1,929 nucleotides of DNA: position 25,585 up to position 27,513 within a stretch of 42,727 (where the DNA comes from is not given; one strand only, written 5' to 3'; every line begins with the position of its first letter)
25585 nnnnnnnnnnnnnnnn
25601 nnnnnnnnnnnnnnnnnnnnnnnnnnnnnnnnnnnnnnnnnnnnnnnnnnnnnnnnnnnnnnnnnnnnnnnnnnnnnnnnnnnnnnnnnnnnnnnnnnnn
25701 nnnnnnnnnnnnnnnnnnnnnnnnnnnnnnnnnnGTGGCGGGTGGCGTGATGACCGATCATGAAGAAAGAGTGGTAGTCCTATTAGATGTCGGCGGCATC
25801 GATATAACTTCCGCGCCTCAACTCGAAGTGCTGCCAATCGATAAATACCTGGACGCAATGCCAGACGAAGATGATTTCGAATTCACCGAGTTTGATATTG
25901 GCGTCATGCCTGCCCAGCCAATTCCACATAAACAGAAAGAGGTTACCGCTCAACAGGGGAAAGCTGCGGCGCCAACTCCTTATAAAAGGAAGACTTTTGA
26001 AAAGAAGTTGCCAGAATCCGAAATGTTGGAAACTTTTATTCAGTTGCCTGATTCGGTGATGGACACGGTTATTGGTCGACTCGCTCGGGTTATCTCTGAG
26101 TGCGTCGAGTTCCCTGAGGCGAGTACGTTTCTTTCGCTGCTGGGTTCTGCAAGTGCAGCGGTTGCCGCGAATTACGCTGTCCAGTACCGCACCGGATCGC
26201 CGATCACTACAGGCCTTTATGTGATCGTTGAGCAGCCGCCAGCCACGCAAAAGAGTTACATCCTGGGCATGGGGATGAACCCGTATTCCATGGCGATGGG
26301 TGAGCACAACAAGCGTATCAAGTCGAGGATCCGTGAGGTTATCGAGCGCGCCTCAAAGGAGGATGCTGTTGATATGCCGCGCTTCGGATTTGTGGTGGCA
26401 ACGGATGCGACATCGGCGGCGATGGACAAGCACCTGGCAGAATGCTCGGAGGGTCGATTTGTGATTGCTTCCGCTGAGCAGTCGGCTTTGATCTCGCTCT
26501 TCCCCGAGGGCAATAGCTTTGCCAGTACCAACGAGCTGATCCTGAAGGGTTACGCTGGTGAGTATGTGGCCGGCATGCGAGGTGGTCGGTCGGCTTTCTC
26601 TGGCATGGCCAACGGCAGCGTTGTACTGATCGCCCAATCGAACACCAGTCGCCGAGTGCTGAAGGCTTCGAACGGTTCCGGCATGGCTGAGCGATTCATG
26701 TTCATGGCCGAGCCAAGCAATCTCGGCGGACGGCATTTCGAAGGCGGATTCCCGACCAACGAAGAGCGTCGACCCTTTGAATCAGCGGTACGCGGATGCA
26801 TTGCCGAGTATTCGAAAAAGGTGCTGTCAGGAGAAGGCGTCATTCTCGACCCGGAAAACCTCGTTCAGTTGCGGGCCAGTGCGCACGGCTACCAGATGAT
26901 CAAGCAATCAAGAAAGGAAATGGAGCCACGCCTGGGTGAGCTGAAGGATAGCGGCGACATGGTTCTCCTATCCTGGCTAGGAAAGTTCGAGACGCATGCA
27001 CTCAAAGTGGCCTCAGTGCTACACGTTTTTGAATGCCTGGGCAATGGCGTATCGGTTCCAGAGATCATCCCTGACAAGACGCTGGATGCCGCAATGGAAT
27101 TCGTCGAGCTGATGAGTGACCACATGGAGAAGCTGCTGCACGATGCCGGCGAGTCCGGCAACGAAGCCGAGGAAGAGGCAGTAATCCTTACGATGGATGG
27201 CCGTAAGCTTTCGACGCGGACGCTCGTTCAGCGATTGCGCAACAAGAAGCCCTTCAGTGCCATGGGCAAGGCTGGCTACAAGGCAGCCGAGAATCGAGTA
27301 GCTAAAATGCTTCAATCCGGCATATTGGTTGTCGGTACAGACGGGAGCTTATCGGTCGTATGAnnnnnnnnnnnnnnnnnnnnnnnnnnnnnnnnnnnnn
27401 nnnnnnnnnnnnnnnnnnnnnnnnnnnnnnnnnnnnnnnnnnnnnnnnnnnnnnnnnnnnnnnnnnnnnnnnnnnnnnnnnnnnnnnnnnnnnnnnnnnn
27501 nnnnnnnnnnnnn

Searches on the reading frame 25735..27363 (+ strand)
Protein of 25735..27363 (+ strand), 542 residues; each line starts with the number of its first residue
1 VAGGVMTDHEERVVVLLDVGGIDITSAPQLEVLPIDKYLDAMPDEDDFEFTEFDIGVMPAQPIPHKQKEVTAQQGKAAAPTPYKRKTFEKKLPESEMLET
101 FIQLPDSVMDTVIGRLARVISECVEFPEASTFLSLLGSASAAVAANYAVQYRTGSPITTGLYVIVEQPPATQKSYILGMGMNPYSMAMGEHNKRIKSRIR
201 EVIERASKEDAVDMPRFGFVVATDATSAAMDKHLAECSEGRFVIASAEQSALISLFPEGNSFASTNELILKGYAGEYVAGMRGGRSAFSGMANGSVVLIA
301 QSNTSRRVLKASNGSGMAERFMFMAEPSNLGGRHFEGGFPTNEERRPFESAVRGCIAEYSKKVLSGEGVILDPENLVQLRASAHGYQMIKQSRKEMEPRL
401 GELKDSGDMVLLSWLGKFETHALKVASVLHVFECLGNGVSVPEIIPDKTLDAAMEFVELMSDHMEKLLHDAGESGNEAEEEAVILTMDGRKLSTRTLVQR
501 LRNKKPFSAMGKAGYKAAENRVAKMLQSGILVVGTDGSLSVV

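Call 41: search_protein_families(library=phrogs, proteins=[window:25735-27363:+], max_evalue=0.001)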
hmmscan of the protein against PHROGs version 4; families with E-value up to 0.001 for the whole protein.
window:25735-27363:+ (542 aa): 1 family
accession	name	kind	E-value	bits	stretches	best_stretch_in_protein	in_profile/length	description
phrog_2373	-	DNA, RNA and nucleotide metabolism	9.8e-55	187.1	2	198-529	176-498/515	DNA helicase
